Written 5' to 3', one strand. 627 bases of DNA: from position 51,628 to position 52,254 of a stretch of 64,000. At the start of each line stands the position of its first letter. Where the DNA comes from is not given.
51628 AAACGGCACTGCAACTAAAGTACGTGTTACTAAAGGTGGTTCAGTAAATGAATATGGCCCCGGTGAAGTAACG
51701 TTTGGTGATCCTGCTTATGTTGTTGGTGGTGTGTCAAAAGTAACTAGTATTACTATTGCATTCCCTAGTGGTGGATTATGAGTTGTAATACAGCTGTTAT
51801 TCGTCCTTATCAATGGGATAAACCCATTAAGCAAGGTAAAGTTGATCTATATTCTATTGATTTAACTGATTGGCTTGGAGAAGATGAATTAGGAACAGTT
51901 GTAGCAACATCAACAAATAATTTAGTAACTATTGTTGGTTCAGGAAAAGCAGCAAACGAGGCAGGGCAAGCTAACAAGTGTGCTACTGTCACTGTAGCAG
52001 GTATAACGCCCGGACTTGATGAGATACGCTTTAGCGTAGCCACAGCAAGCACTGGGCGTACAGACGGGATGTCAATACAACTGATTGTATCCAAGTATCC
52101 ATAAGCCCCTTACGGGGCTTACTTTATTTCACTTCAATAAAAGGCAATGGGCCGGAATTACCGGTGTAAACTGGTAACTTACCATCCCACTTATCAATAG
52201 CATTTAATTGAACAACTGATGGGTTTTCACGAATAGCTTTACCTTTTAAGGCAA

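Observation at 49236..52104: Plus-strand four-gene island with a lectin-like repeat protein, displaced from the structural module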

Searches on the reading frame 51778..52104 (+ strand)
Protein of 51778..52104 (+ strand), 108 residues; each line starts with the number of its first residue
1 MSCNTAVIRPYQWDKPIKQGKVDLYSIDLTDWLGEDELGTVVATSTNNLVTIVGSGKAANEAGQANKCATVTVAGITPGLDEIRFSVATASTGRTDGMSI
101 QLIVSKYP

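Call 4: search_protein_families(library=pfam, proteins=[window:51778-52104:+], max_evalue=1)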
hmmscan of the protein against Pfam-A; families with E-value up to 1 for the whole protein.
window:51778-52104:+ (108 aa): 1 family
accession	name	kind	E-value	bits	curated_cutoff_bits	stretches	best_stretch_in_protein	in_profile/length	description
PF23148.1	Gp77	-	0.00083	20.3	27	1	24-102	8-83/84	Podophage GP4 fiber-tail adaptor protein gp77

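Call 5: search_protein_families(library=phrogs, proteins=[window:51778-52104:+], max_evalue=0.01)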
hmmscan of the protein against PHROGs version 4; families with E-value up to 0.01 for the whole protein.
window:51778-52104:+ (108 aa): 0 families

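Call 13: search_dna_similar(query=window:51778-52104:+, collection=phages, mode=protein, max_rows=30, max_evalue=0.1)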
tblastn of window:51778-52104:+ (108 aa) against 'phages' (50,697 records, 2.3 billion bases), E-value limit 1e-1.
No match.

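Call 40: search_solved_structures(query=A2, max_evalue=10, show_alignments=2)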
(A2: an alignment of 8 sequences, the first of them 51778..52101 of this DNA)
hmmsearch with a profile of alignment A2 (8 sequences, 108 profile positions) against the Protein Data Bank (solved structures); distinct sequences matched with E-value up to 10: 1.
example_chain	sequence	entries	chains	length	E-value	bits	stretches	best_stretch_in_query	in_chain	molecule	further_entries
4uid_A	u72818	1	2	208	1.2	12.6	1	18-89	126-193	SURFACE LAYER PROTEIN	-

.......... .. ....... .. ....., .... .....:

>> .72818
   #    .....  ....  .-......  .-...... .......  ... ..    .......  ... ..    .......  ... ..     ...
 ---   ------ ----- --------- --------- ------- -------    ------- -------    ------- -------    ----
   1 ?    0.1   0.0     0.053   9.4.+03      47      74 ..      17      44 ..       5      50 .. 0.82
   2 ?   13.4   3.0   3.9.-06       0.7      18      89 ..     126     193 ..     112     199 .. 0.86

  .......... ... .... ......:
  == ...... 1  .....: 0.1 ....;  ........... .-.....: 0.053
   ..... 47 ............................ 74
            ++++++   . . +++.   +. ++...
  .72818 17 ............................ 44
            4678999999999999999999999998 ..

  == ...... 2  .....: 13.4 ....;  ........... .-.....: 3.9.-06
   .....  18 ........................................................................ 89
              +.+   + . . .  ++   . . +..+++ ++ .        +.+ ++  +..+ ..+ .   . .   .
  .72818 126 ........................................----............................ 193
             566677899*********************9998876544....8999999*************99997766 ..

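Call 44: search_protein_families(library=pfam, alignment_id=A2, max_evalue=1)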
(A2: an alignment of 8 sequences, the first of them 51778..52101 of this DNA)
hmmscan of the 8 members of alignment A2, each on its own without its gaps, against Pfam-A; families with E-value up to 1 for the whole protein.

A. member 1, window:51778-52101:+ (108 aa): 1 family
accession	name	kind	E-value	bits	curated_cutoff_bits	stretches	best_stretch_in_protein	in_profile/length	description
PF23148.1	Gp77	-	0.00083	20.3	27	1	24-102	8-83/84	Podophage GP4 fiber-tail adaptor protein gp77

B. families by the number of members that match (of 8 scanned): 2 families
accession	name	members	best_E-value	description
PF23148.1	Gp77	8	6.5e-07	Podophage GP4 fiber-tail adaptor protein gp77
PF00041.27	fn3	4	0.078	Fibronectin type III domain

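Call 46: find_homologous_proteins(query=window:51778-52104:+, max_evalue=0.01)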
Query window:51778-52104:+ (108 aa): 14 proteins with E <= 0.01 among 18 candidates.
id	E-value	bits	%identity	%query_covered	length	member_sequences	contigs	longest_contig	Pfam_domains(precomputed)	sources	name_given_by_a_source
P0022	1.7e-62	226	98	99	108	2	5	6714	-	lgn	-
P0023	7.3e-57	208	87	100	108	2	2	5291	-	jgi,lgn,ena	jgi:hypothetical protein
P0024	7.5e-56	205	87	100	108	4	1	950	-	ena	-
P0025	6.3e-53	195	81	100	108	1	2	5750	-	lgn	-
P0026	3.0e-52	193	80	100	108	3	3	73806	-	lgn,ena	-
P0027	3.5e-52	193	81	100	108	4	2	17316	-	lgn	-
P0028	4.5e-49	183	77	100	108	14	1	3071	-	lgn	-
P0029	1.3e-48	182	77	100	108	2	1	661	-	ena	-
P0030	1.5e-44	169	72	99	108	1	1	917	-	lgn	-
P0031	2.6e-36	142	64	100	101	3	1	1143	-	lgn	-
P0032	6.9e-34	134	61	99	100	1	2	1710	-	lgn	-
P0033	5.4e-33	131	61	99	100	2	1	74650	PF23148.2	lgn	-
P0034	1.9e-29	120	67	83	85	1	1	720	-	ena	-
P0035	1.3e-20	92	89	44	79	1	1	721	PF18962.8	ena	-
